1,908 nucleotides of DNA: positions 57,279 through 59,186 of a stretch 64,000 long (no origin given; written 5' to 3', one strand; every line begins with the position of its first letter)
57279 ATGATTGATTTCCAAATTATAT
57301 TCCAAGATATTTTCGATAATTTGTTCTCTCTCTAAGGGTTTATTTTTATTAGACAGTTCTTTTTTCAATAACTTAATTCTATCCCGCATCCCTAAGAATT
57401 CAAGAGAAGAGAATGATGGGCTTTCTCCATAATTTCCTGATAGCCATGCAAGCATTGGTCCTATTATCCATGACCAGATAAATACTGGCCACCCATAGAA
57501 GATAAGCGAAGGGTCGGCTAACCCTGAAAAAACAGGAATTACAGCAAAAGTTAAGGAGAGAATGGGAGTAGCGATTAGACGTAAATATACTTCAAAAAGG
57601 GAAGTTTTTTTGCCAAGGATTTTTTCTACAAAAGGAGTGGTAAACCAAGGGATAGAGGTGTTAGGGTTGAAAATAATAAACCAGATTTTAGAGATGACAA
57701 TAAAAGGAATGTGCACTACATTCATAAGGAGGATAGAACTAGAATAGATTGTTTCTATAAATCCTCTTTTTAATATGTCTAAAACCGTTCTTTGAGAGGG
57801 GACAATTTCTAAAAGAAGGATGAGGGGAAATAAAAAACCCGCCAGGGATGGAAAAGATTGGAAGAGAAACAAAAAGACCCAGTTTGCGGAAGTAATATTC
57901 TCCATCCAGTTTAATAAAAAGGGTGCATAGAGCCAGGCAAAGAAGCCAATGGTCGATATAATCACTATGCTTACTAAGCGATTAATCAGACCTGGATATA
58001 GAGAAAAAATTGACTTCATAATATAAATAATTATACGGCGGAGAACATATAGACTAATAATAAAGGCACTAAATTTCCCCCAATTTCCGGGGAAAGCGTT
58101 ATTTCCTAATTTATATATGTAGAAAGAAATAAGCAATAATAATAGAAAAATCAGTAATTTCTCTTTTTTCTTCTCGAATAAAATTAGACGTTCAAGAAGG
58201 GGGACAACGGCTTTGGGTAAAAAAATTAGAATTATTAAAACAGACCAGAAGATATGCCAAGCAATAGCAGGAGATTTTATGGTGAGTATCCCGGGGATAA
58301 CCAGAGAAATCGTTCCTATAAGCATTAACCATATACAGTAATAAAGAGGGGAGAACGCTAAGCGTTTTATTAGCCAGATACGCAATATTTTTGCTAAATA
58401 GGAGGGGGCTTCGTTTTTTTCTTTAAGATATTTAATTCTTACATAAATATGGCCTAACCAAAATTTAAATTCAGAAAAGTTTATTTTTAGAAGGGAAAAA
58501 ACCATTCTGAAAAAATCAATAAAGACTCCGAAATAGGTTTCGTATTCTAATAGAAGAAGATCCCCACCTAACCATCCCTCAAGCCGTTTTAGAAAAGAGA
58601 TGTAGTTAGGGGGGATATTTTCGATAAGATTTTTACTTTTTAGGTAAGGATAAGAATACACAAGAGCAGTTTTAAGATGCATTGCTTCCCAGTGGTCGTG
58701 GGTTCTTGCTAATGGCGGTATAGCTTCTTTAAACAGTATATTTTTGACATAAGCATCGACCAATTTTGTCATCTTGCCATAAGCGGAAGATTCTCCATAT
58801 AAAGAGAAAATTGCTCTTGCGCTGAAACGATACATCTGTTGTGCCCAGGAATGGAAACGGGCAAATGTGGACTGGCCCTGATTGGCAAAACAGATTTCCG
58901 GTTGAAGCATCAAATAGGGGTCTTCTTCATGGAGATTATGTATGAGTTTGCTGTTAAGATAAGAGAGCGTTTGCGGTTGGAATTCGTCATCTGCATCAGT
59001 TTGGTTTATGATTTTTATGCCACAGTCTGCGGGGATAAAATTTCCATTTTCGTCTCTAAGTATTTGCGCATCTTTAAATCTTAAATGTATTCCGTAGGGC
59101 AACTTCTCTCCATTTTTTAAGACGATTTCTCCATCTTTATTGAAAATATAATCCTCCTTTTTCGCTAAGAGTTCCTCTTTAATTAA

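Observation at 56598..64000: Minus-strand operon: unknown 571-aa protein, PflX-like radical SAM enzyme, and a 1606-aa multi-TM protein with beta-repeat ectodomain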

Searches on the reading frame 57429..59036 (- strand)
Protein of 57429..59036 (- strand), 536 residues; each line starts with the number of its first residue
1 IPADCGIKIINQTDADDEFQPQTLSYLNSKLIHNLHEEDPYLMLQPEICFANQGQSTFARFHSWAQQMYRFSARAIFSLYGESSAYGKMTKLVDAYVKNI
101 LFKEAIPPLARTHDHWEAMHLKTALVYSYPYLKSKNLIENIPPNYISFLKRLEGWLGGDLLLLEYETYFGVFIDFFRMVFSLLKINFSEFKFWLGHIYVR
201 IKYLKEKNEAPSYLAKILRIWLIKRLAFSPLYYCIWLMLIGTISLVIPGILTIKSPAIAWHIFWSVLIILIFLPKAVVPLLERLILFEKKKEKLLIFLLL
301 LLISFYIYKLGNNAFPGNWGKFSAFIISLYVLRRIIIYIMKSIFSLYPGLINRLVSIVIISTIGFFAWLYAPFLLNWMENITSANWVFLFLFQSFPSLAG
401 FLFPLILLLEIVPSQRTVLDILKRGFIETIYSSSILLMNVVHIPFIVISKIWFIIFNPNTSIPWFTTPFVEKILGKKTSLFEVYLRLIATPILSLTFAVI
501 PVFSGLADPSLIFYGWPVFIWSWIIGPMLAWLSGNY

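Call 58: search_protein_representatives(alignment_id=A6)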
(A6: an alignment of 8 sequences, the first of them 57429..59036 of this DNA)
Query: 8 sequences, 536 profile positions. Proteins with E-value up to 0.001 (for the whole library): 40; up to 1e-10: 24; up to 1e-30: 12. The best 40 are listed.
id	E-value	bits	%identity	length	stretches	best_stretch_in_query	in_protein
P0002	2.7e-276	934.1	-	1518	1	1-536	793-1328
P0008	8.3e-252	853.2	-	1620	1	1-536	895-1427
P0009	5.3e-219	745.0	-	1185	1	1-536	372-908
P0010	5.7e-208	708.6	-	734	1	74-536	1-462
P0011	1.0e-181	621.9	-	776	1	2-534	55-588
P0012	8.5e-117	407.7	-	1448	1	5-535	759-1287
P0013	4.5e-108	378.9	-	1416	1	9-534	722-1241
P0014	1.5e-48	182.4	-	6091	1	4-536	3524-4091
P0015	5.7e-43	164.0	-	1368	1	43-536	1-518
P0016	4.3e-34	134.7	-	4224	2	6-285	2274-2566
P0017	6.7e-31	124.2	-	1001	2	6-345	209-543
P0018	7.3e-31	124.1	-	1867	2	6-189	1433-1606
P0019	1.3e-28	116.7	-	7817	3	4-172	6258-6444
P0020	1.9e-28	116.1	-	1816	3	6-160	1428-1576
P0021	4.2e-21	91.8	-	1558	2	5-287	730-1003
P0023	1.5e-18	83.4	-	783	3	37-160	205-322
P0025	6.9e-13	64.7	-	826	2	35-420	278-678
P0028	2.8e-11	59.4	-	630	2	39-167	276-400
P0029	5.1e-11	58.6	-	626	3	38-161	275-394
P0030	6.5e-11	58.2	-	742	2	25-162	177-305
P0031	1.1e-10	57.5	-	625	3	40-160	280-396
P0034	1.4e-09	53.8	-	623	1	36-163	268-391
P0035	7.1e-09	51.5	-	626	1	13-179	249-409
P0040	2.7e-07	46.3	-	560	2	6-163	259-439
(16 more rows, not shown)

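Call 59: search_protein_families(library=pfam, proteins=[P0025, P0028, P0029, P0030, P0031, P0034, P0035, P0023, P0040, P0017], max_evalue=0.01)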
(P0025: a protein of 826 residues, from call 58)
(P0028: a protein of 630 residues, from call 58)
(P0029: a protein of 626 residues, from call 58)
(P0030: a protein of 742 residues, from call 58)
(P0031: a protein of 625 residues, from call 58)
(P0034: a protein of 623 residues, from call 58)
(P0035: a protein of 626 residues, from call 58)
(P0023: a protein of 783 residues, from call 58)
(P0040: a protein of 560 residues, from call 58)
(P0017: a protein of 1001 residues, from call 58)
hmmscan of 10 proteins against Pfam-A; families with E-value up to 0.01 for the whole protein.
P0025 (826 aa): 0 families

P0028 (630 aa): 0 families

P0029 (626 aa): 0 families

P0030 (742 aa): 0 families

P0031 (625 aa): 0 families

P0034 (623 aa): 0 families

P0035 (626 aa): 0 families

P0023 (783 aa): 6 families
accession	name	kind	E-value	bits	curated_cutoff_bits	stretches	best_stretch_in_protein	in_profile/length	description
PF13174.12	TPR_6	-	9.5e-10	38.9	26.3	1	640-672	1-33/33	Tetratricopeptide repeat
PF13428.12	TPR_14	-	2e-07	31.4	23.5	1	639-679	1-41/44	Tetratricopeptide repeat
PF13432.12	TPR_16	-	1.2e-05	26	32.7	0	602-635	31-64/65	Tetratricopeptide repeat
PF07719.23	TPR_2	-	2.4e-05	24.6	27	1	639-671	1-33/34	Tetratricopeptide repeat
PF13181.12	TPR_8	-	0.00066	20.1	25.7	0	640-670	2-32/34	Tetratricopeptide repeat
PF13424.12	TPR_12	-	0.0017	19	30.1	0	641-687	5-55/77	Tetratricopeptide repeat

P0040 (560 aa): 0 families

P0017 (1001 aa): 0 families

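Call 63: search_solved_structures(query=A7, max_evalue=1, show_alignments=2)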
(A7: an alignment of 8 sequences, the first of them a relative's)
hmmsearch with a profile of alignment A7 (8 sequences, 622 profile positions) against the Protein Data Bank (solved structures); distinct sequences matched with E-value up to 1: 2.
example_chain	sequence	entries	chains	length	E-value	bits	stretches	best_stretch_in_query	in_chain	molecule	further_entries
8rf9_A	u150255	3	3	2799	2.1e-28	102.2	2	242-619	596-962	Cyclic beta 1-2 glucan synthetase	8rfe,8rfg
8rf0_A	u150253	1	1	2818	2.2e-28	102.2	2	242-619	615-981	Cyclic beta-(1,2)-glucan synthase NdvB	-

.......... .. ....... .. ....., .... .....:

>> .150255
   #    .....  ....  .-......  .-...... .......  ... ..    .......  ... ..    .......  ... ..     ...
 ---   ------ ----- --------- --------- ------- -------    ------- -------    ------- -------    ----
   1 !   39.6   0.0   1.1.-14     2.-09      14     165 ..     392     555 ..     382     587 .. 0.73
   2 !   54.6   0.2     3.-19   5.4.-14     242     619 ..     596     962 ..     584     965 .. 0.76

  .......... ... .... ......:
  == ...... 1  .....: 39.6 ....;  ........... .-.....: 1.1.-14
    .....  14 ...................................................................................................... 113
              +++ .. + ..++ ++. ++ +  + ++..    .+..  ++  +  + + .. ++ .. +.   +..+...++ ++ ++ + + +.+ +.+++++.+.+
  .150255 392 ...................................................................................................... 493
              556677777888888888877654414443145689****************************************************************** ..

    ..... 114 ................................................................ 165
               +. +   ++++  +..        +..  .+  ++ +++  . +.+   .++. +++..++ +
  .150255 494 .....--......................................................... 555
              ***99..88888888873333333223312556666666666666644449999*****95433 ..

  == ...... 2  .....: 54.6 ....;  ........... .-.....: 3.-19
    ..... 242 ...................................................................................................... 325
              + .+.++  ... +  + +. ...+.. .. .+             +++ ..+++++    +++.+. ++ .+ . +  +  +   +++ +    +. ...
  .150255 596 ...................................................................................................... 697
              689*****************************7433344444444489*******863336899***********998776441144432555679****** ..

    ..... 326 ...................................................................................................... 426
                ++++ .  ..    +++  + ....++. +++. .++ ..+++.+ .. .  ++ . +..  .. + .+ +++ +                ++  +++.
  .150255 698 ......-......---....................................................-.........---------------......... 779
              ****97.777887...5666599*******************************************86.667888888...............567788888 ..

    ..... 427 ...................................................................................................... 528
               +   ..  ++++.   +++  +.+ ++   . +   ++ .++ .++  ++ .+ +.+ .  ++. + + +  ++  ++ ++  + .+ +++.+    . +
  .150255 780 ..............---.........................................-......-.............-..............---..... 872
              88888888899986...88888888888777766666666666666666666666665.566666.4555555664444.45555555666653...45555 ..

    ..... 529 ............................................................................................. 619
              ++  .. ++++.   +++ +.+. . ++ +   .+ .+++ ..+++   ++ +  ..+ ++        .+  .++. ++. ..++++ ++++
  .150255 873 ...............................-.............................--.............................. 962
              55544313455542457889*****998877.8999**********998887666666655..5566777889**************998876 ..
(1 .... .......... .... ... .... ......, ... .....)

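Call 71: search_protein_families(library=pfam, proteins=[P0016, P0018, P0020, P0021], max_evalue=0.001)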
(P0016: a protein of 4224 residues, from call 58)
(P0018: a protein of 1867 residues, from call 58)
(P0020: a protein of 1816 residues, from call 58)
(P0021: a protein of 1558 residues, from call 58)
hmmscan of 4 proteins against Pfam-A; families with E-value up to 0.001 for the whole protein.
P0016 (4224 aa): 0 families

P0018 (1867 aa): 0 families

P0020 (1816 aa): 0 families

P0021 (1558 aa): 0 families

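Call 94: find_homologous_proteins(query=A7, max_evalue=0.00001)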
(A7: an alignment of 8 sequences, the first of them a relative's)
Query A7 (8 sequences) (630 aa, profile of the alignment): 11 proteins with E <= 0.00001 among 8000 candidates.
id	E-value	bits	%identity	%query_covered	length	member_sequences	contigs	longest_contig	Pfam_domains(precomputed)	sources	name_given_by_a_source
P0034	4.6e-261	886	40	96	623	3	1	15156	-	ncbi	-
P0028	3.0e-259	880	100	100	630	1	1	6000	-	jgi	jgi:membrane glycosyltransferase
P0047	1.3e-225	769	43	97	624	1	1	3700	-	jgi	jgi:membrane glycosyltransferase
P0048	1.1e-211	723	41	92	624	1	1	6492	-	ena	-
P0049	8.4e-12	62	28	24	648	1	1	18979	PF13632.13,PF00535.33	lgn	-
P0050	1.7e-9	55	34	11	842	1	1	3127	PF13632.13,PF13506.14,PF00535.33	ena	-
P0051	2.9e-9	54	23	47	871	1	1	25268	PF13632.13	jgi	jgi:membrane glycosyltransferase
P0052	6.0e-9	53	27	20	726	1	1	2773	PF13632.13,PF13506.14,PF13641.13,PF00535.33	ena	-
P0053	1.9e-7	48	24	27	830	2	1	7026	PF13632.13,PF13506.14,PF00535.33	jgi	-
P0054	7.9e-7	46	26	29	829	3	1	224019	PF13632.13,PF13506.14,PF00535.33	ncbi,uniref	ncbi:glucosyltransferase MdoH [Salinisphaera sp. PC39]|uniref:glucans biosynthesis glucosyltransfera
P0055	9.1e-7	46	37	8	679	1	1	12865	PF13632.13,PF13506.14,PF00535.33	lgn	-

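Call 95: find_encoding_contigs(protein=P0034, flank=8000, max_places=2)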
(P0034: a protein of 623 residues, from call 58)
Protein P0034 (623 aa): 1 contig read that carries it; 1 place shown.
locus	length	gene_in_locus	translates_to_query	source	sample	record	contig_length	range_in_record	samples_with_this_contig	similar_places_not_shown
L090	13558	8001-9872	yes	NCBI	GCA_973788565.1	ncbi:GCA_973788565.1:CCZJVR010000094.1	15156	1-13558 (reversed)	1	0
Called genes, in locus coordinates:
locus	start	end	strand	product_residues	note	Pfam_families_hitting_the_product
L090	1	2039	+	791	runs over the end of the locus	-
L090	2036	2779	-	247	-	PF01182:Glucosamine_iso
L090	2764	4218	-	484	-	PF00479:G6PD_N, PF02781:G6PD_C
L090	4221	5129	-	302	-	PF02826:2-Hacid_dh_C (weak), PF03446:NAD_binding_2, PF03807:F420_oxidored, PF00393:6PGD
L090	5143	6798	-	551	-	PF00342:PGI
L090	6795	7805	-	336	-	PF02685:Glucokinase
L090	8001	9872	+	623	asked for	-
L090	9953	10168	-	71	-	PF09360:zf-CDGSH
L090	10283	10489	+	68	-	-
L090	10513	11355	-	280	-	PF02679:ComA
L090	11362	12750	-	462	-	PF03972:MmgE_PrpD_N, PF19305:MmgE_PrpD_C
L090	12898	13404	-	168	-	PF13473:Cupredoxin_1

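Call 96: find_encoding_contigs(protein=P0028, flank=8000, max_places=2)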
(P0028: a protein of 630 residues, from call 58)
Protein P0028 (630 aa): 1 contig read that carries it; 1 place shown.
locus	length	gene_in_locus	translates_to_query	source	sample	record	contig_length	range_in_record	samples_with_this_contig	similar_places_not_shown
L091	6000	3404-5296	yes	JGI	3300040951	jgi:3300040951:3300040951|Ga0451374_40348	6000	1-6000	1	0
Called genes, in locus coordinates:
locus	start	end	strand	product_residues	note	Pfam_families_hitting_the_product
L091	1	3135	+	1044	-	PF12895:ANAPC3 (faint), PF13432:TPR_16 (faint), PF00515:TPR_1 (faint), PF07719:TPR_2 (faint), PF13424:TPR_12, PF17874:TPR_MalT, PF13424:TPR_12, PF12770:CHAT, +3 more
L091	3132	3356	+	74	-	-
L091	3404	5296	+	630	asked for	-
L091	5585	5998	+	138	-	?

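Call 97: find_encoding_contigs(protein=P0048, flank=8000, max_places=2)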
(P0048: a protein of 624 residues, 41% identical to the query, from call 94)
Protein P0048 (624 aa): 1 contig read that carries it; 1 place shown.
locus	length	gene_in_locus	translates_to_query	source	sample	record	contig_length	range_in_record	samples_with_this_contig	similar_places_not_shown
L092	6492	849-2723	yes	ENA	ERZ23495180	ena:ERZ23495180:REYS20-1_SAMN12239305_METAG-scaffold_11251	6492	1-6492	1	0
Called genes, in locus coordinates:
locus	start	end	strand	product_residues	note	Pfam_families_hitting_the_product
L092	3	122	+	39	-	?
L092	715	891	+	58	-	-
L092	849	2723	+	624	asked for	-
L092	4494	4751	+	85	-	-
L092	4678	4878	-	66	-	-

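Call 109: find_related_loci(query=A6, collection=metagenome_contigs, flank=10000)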
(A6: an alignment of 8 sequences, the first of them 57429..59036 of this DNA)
Query A6 (536 aa) in metagenome_contigs; peptide patterns used: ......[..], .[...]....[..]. (x = any residue, [..] = any of these).
456 stretches matched a pattern; 2 encode a relative of the query (tblastn E <= 1e-3); 2 distinct loci.
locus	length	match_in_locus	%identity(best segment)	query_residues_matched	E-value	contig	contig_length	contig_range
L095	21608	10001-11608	68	1-536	0e+0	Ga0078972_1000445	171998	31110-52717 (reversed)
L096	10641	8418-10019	34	1-536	3e-79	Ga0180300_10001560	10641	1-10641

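Call 113: search_protein_families(library=pfam, proteins=[L096:7-6162:+, L096:6156-10499:+], max_evalue=0.01)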
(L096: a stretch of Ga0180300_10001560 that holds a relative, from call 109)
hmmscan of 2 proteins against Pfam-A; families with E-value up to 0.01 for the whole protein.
L096:7-6162:+ (2052 aa): 0 families

L096:6156-10499:+ (1448 aa): 0 families
